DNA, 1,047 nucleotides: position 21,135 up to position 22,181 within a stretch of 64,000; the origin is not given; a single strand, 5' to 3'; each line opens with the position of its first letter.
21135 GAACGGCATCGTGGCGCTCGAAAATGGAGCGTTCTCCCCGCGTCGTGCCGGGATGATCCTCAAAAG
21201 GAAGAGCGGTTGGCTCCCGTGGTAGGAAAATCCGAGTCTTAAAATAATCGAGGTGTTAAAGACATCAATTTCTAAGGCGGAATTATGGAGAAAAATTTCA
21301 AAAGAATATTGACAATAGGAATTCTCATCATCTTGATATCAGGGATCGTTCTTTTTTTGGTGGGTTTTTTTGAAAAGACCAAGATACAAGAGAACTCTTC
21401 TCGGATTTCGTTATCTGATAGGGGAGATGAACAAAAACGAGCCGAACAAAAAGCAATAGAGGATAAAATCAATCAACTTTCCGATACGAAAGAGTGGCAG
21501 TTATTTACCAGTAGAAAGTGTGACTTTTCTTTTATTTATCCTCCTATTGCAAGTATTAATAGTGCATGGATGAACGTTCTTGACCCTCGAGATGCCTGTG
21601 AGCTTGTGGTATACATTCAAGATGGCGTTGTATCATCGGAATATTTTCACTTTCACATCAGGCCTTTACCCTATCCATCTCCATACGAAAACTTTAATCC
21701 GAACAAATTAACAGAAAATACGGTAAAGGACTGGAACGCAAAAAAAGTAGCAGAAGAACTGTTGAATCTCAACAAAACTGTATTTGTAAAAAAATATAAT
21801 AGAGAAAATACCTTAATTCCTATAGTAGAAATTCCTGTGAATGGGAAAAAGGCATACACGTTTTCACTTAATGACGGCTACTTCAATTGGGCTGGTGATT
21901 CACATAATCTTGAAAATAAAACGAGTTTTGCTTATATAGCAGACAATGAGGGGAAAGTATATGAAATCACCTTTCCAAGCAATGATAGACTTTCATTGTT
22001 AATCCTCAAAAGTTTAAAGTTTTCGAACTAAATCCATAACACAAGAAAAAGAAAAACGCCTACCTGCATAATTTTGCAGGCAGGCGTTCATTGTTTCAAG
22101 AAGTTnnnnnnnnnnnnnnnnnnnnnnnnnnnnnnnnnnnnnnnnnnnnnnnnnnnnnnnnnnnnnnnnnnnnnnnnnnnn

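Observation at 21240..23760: Low-GC islet with two convergent genes: a small membrane-anchored protein (about 33% GC) and a secreted M23 peptidase with a Thr/Ser/Asn-rich tail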

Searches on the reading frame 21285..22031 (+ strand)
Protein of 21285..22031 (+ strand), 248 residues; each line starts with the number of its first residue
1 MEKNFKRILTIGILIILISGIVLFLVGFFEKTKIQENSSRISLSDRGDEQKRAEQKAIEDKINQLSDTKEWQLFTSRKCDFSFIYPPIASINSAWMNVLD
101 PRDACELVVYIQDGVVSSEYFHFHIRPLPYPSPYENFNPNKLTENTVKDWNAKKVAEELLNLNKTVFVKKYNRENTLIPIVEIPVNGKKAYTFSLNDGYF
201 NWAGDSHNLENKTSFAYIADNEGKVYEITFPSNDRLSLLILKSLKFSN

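Call 3: search_protein_families(library=pfam, proteins=[window:21285-22031:+], max_evalue=0.1)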
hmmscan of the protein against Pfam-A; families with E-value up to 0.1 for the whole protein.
window:21285-22031:+ (248 aa): 0 families

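Call 7: find_homologous_proteins(query=window:21285-22031:+, max_evalue=0.01)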
Query window:21285-22031:+ (248 aa): 3 proteins with E <= 0.01 among 651 candidates.
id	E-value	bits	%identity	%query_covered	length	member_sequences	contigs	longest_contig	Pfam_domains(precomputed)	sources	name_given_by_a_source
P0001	4.8e-162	555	100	100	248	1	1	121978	-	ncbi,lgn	-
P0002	1.7e-103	364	64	100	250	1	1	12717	-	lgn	-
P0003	4.8e-81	290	54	100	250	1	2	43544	-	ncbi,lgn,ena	-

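Call 8: find_encoding_contigs(protein=P0002, flank=10000, max_places=4)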
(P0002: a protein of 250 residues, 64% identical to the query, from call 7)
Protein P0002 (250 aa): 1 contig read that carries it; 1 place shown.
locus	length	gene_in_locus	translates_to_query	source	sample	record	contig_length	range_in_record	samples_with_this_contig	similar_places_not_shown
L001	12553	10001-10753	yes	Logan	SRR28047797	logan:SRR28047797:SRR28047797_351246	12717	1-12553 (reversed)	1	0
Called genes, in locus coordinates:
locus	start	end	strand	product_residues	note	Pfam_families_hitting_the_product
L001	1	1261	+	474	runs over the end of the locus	?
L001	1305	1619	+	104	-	PF12647:RNHCP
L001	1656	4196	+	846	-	PF00690:Cation_ATPase_N, PF00122:E1-E2_ATPase, PF00702:Hydrolase, PF13246:Cation_ATPase, PF00689:Cation_ATPase_C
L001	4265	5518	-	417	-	PF00587:tRNA-synt_2b, PF03129:HGTP_anticodon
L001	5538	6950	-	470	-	PF13196:DUF4012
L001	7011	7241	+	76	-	-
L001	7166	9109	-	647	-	PF00932:LTD, PF00801:PKD, PF18911:PKD_4, PF00932:LTD (weak)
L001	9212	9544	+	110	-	-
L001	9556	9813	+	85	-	-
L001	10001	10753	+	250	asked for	-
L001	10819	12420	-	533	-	PF01551:Peptidase_M23 (weak), PF25275:Golvesin_C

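Call 9: find_encoding_contigs(protein=P0003, flank=10000, max_places=4)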
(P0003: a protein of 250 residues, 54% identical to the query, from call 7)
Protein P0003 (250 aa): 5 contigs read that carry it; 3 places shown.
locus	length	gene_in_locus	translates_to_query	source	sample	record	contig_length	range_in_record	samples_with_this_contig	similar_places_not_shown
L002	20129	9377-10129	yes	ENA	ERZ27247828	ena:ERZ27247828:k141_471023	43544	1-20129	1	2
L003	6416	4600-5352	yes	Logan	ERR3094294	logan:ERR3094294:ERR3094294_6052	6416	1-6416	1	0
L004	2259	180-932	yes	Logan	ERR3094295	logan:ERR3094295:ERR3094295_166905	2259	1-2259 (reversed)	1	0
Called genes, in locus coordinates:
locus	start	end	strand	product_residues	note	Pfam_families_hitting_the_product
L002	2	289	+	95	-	?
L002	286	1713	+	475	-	-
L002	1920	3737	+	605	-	PF00009:GTP_EFTU, PF03144:GTP_EFTU_D2, PF00679:EFG_C, PF06421:LepA_C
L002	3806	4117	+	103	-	PF00085:Thioredoxin, PF14595:Thioredoxin_9 (weak), PF13098:Thioredoxin_2 (weak)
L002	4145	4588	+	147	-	PF01894:YjbQ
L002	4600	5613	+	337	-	PF02618:YceG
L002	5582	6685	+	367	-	-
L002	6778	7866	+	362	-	PF00226:DnaJ, PF01556:DnaJ_C, PF00684:DnaJ_CXXCXGXG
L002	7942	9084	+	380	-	-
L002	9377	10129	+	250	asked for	-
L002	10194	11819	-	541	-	PF01551:Peptidase_M23 (weak), PF25275:Golvesin_C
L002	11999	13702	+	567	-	PF01368:DHH, PF02272:DHHA1, PF17768:RecJ_OB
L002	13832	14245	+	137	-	PF00075:RNase_H, PF13456:RVT_3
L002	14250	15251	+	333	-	PF25940:LcnD_C (faint), PF00364:Biotin_lipoyl (faint), PF25917:BSH_RND (weak), PF25919:BSH_CusB (weak), PF25984:BSH_YknX (faint), PF25954:Beta-barrel_RND_2 (faint), PF25990:Beta-barrel_YknX (faint)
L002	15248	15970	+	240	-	PF00005:ABC_tran, PF02463:SMC_N (faint), PF13304:AAA_21 (faint)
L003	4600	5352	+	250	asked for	-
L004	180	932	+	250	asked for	-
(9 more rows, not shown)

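Call 10: find_encoding_contigs(protein=P0001, flank=3000, max_places=3)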
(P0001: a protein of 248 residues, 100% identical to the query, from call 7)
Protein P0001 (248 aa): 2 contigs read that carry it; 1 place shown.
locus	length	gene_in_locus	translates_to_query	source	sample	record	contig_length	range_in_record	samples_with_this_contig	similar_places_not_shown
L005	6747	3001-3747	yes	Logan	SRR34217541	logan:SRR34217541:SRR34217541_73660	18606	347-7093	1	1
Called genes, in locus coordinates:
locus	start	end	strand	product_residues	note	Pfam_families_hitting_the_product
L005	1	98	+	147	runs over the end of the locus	?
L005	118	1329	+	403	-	PF13475:DUF4116 (faint)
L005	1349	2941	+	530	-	PF07969:Amidohydro_3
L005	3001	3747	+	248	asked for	-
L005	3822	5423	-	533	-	PF01551:Peptidase_M23 (faint), PF25275:Golvesin_C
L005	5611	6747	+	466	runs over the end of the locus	PF21799:MurD-like_N (weak), PF08245:Mur_ligase_M, PF02875:Mur_ligase_C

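Call 26: find_homologous_proteins(query=A3, max_evalue=0.001)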
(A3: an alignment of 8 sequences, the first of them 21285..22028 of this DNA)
Query A3 (8 sequences) (248 aa, profile of the alignment): 15 proteins with E <= 0.001 among 8000 candidates.
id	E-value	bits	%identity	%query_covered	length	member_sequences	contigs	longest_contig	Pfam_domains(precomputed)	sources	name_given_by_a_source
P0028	7.2e-79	283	17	34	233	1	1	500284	-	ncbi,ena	-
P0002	8.7e-78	280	64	100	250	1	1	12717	-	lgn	-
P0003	3.9e-75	271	54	100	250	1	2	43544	-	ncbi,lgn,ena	-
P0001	2.2e-68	249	100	100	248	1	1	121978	-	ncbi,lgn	-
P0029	1.6e-58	216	36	10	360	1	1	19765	-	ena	-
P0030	1.5e-46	177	25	10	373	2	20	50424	-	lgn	-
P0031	9.4e-41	158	22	36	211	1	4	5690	-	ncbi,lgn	-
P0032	3.2e-33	134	23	25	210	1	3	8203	-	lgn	-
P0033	4.0e-33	133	40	12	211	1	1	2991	-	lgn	-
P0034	5.3e-21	94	33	7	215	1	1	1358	-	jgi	jgi:hypothetical protein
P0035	1.3e-20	92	21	34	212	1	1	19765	-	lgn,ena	-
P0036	1.7e-16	79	35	8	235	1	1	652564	-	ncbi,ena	-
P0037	1.1e-7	50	-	-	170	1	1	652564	-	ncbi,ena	-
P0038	5.9e-7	47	-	-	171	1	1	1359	-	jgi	-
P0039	4.6e-5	41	31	26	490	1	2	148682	-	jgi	jgi:hypothetical protein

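Call 32: search_protein_families(library=ncbifam, proteins=[window:21285-22031:+], max_evalue=0.1)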
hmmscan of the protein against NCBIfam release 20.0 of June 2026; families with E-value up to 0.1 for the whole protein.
window:21285-22031:+ (248 aa): 0 families

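Call 38: predict_structure(alignment_id=A4)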
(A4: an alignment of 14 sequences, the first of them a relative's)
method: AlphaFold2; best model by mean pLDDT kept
length: 248 residues; sequences in the alignment: 14
mean_pLDDT: 64.0   pTM: 0.62
mean pLDDT of the five models: 64.0, 43.6, 41.4, 40.5, 40.4
residues with pLDDT >= 90: 25; 70-90: 83; 50-70: 57; < 50: 83
segments of 3 or more residues with pLDDT < 50: 1-48, 113-120, 131-140, 165-175
pLDDT, mean of each block of 10 residues (from residue 1): 44 41 36 30 43 56 53 89 86 72 86 44 74 40 61 75 50 57 91 77 58 87 87 82 87
secondary structure, 60 per line:
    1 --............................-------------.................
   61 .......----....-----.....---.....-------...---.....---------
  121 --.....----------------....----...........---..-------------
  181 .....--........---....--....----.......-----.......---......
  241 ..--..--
elements in order: H3-30 H44-67 E72-75 E81-85 E89-93 E107-111 E123-127 H144-147 H152-162 E181-185 E188-195 E199-202 E205-208 E213-219 E225-231 H235-242

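Call 46: list_cluster_members(proteins=[P0001, P0004, P0003, P0028, P0031, P0036, P0010, P0021])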
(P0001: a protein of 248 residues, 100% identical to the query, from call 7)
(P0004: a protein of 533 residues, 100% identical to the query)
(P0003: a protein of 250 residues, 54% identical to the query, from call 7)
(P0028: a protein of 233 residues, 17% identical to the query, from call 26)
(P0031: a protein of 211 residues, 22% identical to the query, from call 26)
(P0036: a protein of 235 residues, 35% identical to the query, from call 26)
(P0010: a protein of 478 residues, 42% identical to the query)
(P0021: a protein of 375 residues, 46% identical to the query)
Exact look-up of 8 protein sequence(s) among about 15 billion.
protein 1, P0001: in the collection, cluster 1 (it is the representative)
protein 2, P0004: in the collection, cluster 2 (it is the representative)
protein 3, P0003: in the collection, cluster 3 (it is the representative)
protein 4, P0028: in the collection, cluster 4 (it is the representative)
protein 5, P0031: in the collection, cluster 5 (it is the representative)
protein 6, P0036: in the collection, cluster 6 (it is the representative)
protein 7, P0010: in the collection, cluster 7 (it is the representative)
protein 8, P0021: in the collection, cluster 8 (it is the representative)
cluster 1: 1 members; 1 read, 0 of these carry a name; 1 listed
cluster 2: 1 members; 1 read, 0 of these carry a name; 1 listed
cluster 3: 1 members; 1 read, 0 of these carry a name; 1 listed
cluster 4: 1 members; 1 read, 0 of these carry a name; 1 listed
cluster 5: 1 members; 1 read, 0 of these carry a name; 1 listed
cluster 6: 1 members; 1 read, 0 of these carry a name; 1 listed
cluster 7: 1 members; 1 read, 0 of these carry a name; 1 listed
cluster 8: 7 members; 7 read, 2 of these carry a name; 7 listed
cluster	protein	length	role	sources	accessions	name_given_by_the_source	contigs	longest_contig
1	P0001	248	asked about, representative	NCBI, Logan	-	-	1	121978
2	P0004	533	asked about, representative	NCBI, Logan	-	-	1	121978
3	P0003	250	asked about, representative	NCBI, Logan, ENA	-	-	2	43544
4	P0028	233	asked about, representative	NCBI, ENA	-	-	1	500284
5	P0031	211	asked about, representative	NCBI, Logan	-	-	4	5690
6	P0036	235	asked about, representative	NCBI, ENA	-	-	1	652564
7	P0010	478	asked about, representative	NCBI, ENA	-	-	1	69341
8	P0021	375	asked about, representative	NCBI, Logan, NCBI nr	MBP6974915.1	MAG: M23 family metallopeptidase [Candidatus Pacebacteria bacterium] | M23 family metallopeptidase [Candidatus Paceibacterota bacterium]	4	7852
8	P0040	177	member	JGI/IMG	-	murein DD-endopeptidase MepM/ murein hydrolase activator NlpD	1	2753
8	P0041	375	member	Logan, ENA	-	-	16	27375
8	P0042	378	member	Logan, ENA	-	-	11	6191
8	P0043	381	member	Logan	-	-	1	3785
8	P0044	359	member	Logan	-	-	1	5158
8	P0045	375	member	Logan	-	-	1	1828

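Call 49: search_protein_representatives(alignment_id=A4)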
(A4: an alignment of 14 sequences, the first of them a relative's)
Query: 14 sequences, 227 profile positions. Proteins with E-value up to 0.001 (for the whole library): 3453; up to 1e-10: 217; up to 1e-30: 12. The best 150 are listed.
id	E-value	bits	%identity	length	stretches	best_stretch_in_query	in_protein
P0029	7.5e-93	327.1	-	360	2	1-227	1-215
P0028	1.5e-78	280.3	-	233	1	1-224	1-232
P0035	2.5e-75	269.8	-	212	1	1-222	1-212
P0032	3.6e-67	243.1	-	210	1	1-223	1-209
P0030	4.6e-59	216.6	-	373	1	4-224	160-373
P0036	3.2e-53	197.5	-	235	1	1-223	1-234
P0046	1.9e-44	168.8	-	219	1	1-224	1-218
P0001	4.4e-43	164.3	-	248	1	4-224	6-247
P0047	1.3e-42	162.8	-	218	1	1-222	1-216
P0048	2.5e-39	152.0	-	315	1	1-224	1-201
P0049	3.5e-37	145.0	-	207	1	1-224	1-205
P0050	4.9e-32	128.2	-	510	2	70-222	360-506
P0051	2.6e-28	116.0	-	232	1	3-225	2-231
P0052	7.1e-26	108.0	-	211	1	60-222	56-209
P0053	2.2e-25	106.4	-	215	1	3-224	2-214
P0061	2.5e-21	93.1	-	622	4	61-225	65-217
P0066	2.7e-20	89.8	-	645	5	83-225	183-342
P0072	1.3e-18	84.3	-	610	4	75-225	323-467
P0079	1.7e-17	80.6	-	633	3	81-224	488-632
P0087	8.3e-17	78.3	-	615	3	82-225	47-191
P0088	9.3e-17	78.2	-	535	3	70-225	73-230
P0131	1.0e-13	68.2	-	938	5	81-224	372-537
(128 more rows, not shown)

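Call 51: search_protein_families(library=pfam, proteins=[P0061, P0066, P0072, P0079, P0131, P0050, P0087, P0088, P0046, P0051], max_evalue=0.01)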
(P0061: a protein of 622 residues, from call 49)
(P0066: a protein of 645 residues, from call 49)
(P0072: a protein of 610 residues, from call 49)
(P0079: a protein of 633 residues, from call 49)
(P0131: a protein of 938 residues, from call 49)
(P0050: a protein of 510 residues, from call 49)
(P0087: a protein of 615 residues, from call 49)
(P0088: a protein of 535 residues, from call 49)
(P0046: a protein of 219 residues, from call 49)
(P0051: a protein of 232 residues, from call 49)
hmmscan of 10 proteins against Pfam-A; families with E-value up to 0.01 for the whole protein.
P0061 (622 aa): 1 family
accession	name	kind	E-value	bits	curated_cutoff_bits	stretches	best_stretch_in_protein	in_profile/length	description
PF18933.6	PsbP_2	-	1.5e-13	51.6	27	2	336-364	36-64/184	PsbP-like protein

P0066 (645 aa): 2 families
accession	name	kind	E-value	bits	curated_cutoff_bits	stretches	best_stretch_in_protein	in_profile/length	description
PF18933.6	PsbP_2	-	1.8e-11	44.8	27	1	53-88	32-67/184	PsbP-like protein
PF14008.11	Metallophos_C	-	0.0015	19.6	23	0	474-496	17-37/63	Iron/zinc purple acid phosphatase-like protein C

P0072 (610 aa): 3 families
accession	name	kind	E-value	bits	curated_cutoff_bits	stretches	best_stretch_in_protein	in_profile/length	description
PF18933.6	PsbP_2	-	7.6e-18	65.6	27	3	311-457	26-177/184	PsbP-like protein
PF01789.22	PsbP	-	2e-07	31.6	23.5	0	475-497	4-26/155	PsbP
PF12215.14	Glyco_hydr_116N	-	0.0027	17.8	30.2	0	294-353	37-94/312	beta-glucosidase 2, glycosyl-hydrolase family 116 N-term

P0079 (633 aa): 2 families
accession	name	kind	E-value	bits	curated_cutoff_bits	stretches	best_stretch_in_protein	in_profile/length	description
PF18933.6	PsbP_2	-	6.2e-13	49.6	27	2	485-631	38-184/184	PsbP-like protein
PF01789.22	PsbP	-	0.005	17.3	23.5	0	490-521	2-34/155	PsbP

P0131 (938 aa): 2 families
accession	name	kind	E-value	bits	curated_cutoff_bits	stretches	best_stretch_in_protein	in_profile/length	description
PF18933.6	PsbP_2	-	5.4e-21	75.9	27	3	354-398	23-67/184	PsbP-like protein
PF01789.22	PsbP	-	4e-12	46.9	23.5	1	374-519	2-133/155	PsbP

P0050 (510 aa): 1 family
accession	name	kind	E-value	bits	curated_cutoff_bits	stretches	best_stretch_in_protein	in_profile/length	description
PF18933.6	PsbP_2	-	0.00039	20.9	27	0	223-357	45-184/184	PsbP-like protein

P0087 (615 aa): 1 family
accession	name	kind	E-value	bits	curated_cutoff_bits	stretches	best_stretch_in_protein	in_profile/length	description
PF18933.6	PsbP_2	-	6.8e-07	29.9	27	0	196-230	42-77/184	PsbP-like protein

P0088 (535 aa): 3 families
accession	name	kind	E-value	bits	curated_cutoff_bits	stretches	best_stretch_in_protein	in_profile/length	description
PF18933.6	PsbP_2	-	2.5e-12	47.6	27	1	381-485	39-135/184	PsbP-like protein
PF20164.4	GspA_SrpA_N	-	9.9e-06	26.4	27.4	0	382-410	9-37/117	GspA/SrpA SigLec-like domain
PF20962.2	Phage_p2_ORF12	-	0.0054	17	27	0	123-186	17-81/89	Lactococcus lactis phage p2, ORF12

P0046 (219 aa): 1 family
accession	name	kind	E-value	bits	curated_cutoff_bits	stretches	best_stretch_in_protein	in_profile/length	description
PF18933.6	PsbP_2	-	0.00039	20.9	27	1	77-191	39-156/184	PsbP-like protein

P0051 (232 aa): 0 families

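Call 55: find_encoding_contigs(protein=P0036, flank=5000, max_places=1)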
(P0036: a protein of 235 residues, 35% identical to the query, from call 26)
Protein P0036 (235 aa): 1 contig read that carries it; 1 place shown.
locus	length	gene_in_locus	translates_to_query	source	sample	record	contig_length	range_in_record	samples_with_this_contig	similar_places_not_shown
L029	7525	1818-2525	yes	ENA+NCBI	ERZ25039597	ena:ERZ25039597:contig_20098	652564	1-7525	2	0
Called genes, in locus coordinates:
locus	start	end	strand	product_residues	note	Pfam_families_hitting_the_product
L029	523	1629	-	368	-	PF01551:Peptidase_M23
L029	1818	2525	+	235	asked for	-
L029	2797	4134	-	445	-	PF01551:Peptidase_M23 (faint)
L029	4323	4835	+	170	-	-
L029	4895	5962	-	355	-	PF18998:Flg_new_2 (weak), PF01551:Peptidase_M23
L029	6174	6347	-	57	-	-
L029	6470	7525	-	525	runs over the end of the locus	PF00570:HRDC, PF13742:tRNA_anti_2, PF02601:Exonuc_VII_L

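Call 56: find_encoding_contigs(protein=P0031, flank=5000, max_places=2)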
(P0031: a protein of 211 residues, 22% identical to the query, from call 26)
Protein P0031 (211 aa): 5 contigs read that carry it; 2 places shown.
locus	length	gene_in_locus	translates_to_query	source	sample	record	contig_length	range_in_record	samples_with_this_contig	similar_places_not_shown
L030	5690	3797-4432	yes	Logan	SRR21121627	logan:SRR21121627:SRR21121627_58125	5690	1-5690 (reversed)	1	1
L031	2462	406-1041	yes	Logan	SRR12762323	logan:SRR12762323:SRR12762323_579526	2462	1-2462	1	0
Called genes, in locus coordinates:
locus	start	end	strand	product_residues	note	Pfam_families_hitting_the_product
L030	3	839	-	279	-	?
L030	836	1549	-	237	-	PF02463:SMC_N, PF13175:AAA_15 (weak), PF00005:ABC_tran, PF13304:AAA_21 (faint)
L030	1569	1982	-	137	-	PF02082:Rrf2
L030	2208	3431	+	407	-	PF01136:Peptidase_U32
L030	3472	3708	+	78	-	PF13370:Fer4_13, PF13459:Fer4_15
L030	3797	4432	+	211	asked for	-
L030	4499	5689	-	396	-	?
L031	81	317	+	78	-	PF13370:Fer4_13, PF13459:Fer4_15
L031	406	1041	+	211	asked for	-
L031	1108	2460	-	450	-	?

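Call 79: find_encoding_contigs(protein=P0051, flank=4000, max_places=2)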
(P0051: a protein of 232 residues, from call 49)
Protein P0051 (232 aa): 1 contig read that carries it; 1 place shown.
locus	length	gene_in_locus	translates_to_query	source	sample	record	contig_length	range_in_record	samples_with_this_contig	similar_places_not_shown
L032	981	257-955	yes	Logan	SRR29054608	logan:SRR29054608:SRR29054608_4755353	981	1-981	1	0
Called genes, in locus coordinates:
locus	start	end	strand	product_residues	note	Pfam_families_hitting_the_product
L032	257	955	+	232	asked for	-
